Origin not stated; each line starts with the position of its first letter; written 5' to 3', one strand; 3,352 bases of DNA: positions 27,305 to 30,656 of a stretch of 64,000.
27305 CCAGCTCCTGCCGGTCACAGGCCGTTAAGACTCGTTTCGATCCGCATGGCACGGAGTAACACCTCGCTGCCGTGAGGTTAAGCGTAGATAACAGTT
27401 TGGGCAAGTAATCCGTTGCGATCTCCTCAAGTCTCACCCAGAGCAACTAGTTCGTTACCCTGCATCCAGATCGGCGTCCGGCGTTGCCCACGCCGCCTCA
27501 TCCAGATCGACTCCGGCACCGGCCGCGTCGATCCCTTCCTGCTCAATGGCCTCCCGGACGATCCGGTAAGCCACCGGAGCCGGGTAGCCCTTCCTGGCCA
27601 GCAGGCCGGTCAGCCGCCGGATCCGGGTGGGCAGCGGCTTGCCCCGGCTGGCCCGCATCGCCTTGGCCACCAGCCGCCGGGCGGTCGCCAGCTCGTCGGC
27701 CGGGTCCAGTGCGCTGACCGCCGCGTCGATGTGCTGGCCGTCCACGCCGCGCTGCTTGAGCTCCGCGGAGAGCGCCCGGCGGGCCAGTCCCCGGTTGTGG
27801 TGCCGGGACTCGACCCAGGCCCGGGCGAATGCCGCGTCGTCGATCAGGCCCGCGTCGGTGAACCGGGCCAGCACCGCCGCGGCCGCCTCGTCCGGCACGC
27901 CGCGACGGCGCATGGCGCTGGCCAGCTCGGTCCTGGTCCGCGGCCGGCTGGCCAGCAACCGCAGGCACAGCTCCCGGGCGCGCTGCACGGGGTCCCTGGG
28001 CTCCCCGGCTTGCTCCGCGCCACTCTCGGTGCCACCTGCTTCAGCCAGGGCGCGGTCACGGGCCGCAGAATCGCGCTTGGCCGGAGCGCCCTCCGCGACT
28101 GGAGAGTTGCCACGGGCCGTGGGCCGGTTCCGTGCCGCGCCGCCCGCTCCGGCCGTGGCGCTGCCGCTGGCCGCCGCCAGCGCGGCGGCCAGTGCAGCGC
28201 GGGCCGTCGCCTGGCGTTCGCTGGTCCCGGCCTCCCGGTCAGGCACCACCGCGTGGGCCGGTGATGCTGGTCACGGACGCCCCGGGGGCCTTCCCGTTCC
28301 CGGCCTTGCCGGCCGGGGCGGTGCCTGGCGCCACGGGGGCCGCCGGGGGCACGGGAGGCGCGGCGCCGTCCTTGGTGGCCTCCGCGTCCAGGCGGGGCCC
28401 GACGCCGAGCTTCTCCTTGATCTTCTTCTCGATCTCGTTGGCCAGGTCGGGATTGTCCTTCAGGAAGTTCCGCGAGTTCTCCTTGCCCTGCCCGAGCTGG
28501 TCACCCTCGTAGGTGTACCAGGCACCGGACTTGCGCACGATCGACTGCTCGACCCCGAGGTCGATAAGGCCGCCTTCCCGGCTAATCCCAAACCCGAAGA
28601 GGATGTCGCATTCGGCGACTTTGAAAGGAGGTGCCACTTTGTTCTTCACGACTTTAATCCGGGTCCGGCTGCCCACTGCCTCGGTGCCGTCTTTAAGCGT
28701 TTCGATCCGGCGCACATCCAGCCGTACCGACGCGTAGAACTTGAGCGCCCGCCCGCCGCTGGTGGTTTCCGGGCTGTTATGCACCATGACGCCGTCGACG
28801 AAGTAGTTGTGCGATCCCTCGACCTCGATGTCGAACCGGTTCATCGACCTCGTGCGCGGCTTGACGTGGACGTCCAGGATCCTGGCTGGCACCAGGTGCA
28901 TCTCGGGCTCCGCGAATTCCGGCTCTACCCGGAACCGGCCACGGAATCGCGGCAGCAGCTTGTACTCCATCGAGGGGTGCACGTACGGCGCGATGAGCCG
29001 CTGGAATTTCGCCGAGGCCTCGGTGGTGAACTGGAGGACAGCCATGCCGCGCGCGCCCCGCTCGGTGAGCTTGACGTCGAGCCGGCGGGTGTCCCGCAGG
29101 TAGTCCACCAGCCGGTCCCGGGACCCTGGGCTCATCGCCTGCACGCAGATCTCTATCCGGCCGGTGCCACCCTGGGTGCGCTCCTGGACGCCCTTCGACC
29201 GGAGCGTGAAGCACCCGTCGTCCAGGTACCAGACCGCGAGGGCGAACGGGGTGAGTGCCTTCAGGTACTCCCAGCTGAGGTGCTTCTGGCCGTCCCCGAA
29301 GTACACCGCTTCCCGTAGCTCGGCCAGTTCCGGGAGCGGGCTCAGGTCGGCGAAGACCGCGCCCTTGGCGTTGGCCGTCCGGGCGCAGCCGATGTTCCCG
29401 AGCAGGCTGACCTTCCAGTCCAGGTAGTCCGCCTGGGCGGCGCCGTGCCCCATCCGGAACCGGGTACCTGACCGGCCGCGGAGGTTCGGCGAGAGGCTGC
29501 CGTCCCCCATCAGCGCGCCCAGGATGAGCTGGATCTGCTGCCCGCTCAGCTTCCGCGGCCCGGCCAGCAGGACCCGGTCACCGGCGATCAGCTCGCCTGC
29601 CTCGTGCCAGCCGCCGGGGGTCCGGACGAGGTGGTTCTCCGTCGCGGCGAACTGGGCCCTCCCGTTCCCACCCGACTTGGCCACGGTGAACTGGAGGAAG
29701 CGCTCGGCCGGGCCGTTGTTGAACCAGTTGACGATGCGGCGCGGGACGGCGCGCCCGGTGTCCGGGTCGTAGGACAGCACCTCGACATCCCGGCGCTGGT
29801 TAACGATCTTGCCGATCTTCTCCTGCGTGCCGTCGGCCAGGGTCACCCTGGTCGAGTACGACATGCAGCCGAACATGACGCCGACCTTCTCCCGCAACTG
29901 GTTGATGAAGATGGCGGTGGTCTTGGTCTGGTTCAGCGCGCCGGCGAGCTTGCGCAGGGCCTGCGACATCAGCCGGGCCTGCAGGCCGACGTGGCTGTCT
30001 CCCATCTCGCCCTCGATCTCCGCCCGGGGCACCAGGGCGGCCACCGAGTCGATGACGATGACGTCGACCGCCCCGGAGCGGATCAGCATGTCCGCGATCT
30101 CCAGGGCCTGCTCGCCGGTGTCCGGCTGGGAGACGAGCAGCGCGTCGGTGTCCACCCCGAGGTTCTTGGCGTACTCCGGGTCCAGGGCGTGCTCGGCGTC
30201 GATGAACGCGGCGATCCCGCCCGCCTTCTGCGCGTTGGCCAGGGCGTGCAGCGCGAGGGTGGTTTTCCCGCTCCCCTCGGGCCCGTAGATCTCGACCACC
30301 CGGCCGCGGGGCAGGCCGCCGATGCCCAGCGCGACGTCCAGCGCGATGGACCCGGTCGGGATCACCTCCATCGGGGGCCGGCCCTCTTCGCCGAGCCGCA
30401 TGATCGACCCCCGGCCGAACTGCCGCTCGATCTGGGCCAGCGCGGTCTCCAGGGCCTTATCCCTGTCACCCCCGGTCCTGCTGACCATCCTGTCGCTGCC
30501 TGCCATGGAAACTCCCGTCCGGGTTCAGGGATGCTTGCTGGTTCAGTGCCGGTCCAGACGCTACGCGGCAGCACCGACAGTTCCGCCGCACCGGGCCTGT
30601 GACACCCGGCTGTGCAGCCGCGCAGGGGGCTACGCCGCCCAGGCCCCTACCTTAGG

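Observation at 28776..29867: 364-aa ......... intein in recA at the GVMFG/SPETT site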

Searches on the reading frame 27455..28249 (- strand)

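Call 6: search_protein_families(library=ncbifam, proteins=[window:27455-28249:-], max_evalue=0.01)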
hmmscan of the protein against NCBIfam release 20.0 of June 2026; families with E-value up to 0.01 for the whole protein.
window:27455-28249:- (264 aa): 17 families
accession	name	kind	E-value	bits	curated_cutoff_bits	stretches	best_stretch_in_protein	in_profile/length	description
NF001061.0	PRK00117.5-1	equivalog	3.3e-71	239.8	264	1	27-245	23-241/246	recombination regulator RecX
NF001064.0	PRK00117.5-4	equivalog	7e-57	192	217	1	66-239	12-181/194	recombination regulator RecX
NF001056.0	PRK00117.3-1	equivalog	9e-38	129.8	237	1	83-237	16-174/181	recombination regulator RecX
NF001059.0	PRK00117.4-3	equivalog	2.4e-30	105.7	253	1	92-237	49-199/206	recombination regulator RecX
NF001065.0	PRK00117.5-5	equivalog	4.8e-20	72.3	175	1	90-238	6-145/149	recombination regulator RecX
NF001063.0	PRK00117.5-3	equivalog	6.4e-19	68.4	186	1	89-223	11-142/165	recombination regulator RecX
NF010733.0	PRK14135.1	equivalog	1.6e-17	64.1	240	1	86-234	57-205/267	recombination regulator RecX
NF001054.0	PRK00117.2-1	equivalog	1.4e-16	61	189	1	87-232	10-148/154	recombination regulator RecX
NF010735.0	PRK14137.1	equivalog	1e-12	48.2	294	1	67-244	12-189/197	recombination regulator RecX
NF001058.0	PRK00117.4-1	equivalog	1.8e-11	44.5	194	1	89-238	62-211/214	recombination regulator RecX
NF001057.0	PRK00117.3-3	equivalog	3.5e-08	33.7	146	1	89-204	3-116/151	recombination regulator RecX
NF001062.0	PRK00117.5-2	equivalog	8.8e-08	32.4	336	1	94-203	25-135/164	recombination regulator RecX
NF001053.0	PRK00117.1-3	equivalog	4.5e-06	27.1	216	1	123-182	70-128/180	recombination regulator RecX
NF001055.0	PRK00117.2-5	equivalog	1.4e-05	25.1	129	1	95-237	14-151/157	recombination regulator RecX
NF001052.0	PRK00117.1-1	equivalog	0.00028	21.2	266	1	121-209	54-136/166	recombination regulator RecX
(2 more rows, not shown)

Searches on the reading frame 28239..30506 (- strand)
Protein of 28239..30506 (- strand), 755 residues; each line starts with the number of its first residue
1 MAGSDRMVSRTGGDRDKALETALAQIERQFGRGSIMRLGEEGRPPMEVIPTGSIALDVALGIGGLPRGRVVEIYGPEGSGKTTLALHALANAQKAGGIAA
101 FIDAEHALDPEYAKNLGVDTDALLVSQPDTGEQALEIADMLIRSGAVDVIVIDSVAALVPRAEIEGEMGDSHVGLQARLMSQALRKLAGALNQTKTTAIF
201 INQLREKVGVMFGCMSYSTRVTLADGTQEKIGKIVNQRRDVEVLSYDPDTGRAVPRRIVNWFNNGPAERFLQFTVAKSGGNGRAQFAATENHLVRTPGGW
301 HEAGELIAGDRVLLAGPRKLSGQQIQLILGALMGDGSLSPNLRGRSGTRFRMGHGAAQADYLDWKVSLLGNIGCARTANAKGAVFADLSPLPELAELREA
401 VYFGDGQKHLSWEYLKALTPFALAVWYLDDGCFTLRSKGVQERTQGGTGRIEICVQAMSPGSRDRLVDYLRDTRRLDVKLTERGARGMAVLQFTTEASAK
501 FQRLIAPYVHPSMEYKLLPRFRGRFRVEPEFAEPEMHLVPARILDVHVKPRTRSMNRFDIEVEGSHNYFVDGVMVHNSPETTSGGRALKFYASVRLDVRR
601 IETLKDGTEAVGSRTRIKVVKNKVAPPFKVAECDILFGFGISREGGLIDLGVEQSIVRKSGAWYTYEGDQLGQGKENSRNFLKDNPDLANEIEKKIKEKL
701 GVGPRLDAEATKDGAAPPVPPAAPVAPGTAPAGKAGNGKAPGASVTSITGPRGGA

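Call 4: search_protein_families(library=pfam, proteins=[window:28239-30506:-], max_evalue=0.01)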
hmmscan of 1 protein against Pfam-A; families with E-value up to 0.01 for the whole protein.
window:28239-30506:- (755 aa): 14 families
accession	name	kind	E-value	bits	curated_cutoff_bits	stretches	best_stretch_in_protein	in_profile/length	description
PF00154.27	RecA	-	2.5e-134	447.2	27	2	17-214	1-198/262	recA bacterial DNA recombination protein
PF03161.18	LAGLIDADG_2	-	2.9e-35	122.1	25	1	326-501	2-168/168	LAGLIDADG DNA endonuclease family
PF21096.2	RecA_C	-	2.4e-25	88.8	27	1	645-701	1-57/57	RecA C-terminal domain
PF06745.19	ATPase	-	1.9e-09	37.7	26.6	1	50-206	2-166/231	KaiC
PF01637.24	ATPase_2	-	1.9e-05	25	33.2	1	70-200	22-115/225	ATPase domain predominantly from Archaea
PF13191.12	AAA_16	-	5.8e-05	24.1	32.6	1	66-203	22-140/167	AAA ATPase domain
PF08423.17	Rad51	-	6e-05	22.9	22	1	48-209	7-180/244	Rad51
PF13479.12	AAA_24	-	0.00012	22.5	27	1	70-159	4-77/195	AAA domain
PF14890.11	Intein_splicing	-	0.00023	21.5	35.8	1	221-577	1-155/155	Intein splicing domain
PF13481.12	AAA_25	-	0.00049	20.2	27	1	64-90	29-55/195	AAA domain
PF00004.35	AAA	-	0.0029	18.5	21.2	1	73-182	3-91/131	ATPase family associated with various cellular activities (AAA)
PF13401.12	AAA_22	-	0.0044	17.8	27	0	70-161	7-97/130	AAA domain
PF00005.33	ABC_tran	-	0.0066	17.5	25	0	65-98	8-41/137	ABC transporter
PF07591.16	PT-HINT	-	0.01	16.6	27.7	0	238-324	15-99/137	Pretoxin HINT domain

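Call 6: search_protein_families(library=ncbifam, proteins=[window:28239-30506:-], max_evalue=0.01)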
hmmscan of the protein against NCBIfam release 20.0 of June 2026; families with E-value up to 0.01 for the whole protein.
window:28239-30506:- (755 aa): 19 families
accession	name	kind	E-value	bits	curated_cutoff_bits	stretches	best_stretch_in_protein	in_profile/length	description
NF007072.0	PRK09519.1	equivalog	5e-178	594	1024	4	13-217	5-209/790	intein-containing recombinase RecA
TIGR02012.1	tigrfam_recA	equivalog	1.3e-163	543.9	325.3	2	14-216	1-203/321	recombinase RecA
NF005852.0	PRK07773.1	equivalog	6.9e-17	61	780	1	201-340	390-523/886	replicative DNA helicase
TIGR02237.1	recomb_radB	equivalog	7.2e-15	55.4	172.4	1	62-209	6-154/210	DNA repair and recombination protein RadB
NF033429.2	ImuA_translesion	equivalog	4.1e-13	49.6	150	1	43-151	10-119/181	translesion DNA synthesis-associated protein ImuA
TIGR01445.1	intein_Nterm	domain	1.2e-10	42.2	24.5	1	214-296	1-83/83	intein N-terminal splicing region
NF006861.0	PRK09361.1-1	equivalog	8.1e-09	35.3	278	1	47-106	3-61/235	DNA repair and recombination protein RadB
NF003301.0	PRK04301.1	equivalog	9.8e-08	31.5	259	1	43-214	77-261/316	DNA repair and recombination protein RadA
NF058630.1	repair_Rv3395c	exception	2e-06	27.6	65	1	62-162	4-94/153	DnaE2-dependent mutagenesis accessory factor ImuA'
TIGR01443.1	intein_Cterm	domain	1.4e-05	25.2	15.6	1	558-578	3-24/24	intein C-terminal splicing region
TIGR02238.1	recomb_DMC1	equivalog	2.9e-05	23.4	447.7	1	43-192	72-237/314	meiotic recombinase Dmc1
TIGR03881.1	KaiC_arch_4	hypoth_equivalog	5.9e-05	22.8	247.8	1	49-157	3-89/231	KaiC domain-containing protein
TIGR02236.1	recomb_radA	equivalog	0.00011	21.6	361.15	1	46-213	75-256/311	DNA repair and recombination protein RadA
TIGR02239.1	recomb_RAD51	equivalog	0.00022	20.4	478.05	1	47-206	76-247/316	DNA repair protein RAD51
NF006799.0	PRK09302.1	equivalog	0.00077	18.1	408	1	55-105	19-310/515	circadian clock protein KaiC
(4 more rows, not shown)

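Call 8: find_homologous_proteins(query=window:28239-30506:-, region=214-577, max_evalue=0.00001)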
Query window:28239-30506:-, residues 214-577 (364 aa): 5120 proteins with E <= 0.00001 among 8000 candidates; the best 120 are listed.
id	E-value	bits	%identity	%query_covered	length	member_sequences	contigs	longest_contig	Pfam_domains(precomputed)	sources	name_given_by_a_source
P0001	2.7e-236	801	97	100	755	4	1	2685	PF06745.20,PF03161.19,PF00154.28,PF21096.3,PF27531.1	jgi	jgi:recombination protein RecA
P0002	1.2e-234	796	96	100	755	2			PF06745.20,PF03161.19,PF00154.28,PF21096.3,PF01637.25,PF27531.1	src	-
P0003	1.3e-234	796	96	100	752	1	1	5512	PF06745.20,PF03161.19,PF00154.28,PF21096.3,PF27531.1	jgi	-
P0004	3.0e-233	791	95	100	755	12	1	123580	PF06745.20,PF03161.19,PF00154.28,PF21096.3,PF27531.1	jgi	jgi:recombination protein RecA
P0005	7.3e-232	787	94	100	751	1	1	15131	PF06745.20,PF03161.19,PF00154.28,PF21096.3,PF27531.1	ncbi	-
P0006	5.2e-230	781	93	100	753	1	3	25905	PF06745.20,PF03161.19,PF00154.28,PF21096.3,PF27531.1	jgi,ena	-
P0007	5.2e-230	781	93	100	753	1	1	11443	PF06745.20,PF03161.19,PF00154.28,PF21096.3,PF27531.1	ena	-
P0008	6.5e-229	777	93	100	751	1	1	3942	PF06745.20,PF03161.19,PF00154.28,PF21096.3,PF27531.1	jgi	jgi:recombination protein RecA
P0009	1.2e-228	776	93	100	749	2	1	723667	PF06745.20,PF03161.19,PF00154.28,PF21096.3,PF27531.1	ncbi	-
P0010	1.1e-227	773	91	100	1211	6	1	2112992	PF06745.20,PF03161.19,PF14528.12,PF00154.28,PF21096.3,PF01637.25,PF27531.1,PF14890.12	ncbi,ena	-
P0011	2.2e-227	772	91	100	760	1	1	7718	PF06745.20,PF03161.19,PF00154.28,PF21096.3,PF01637.25,PF27531.1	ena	-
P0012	2.8e-227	772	93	100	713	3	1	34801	PF06745.20,PF03161.19,PF00154.28,PF21096.3,PF01637.25,PF27531.1,PF14890.12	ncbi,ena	-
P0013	1.2e-224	763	91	100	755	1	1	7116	PF06745.20,PF03161.19,PF00154.28,PF21096.3,PF01637.25,PF27531.1,PF13481.13,PF14890.12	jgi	jgi:recombination protein RecA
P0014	1.3e-224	763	92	100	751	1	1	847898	PF06745.20,PF03161.19,PF00154.28,PF21096.3,PF01637.25,PF27531.1,PF14890.12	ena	-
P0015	1.4e-224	763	92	100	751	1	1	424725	PF06745.20,PF03161.19,PF00154.28,PF21096.3,PF01637.25,PF27531.1,PF14890.12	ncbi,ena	-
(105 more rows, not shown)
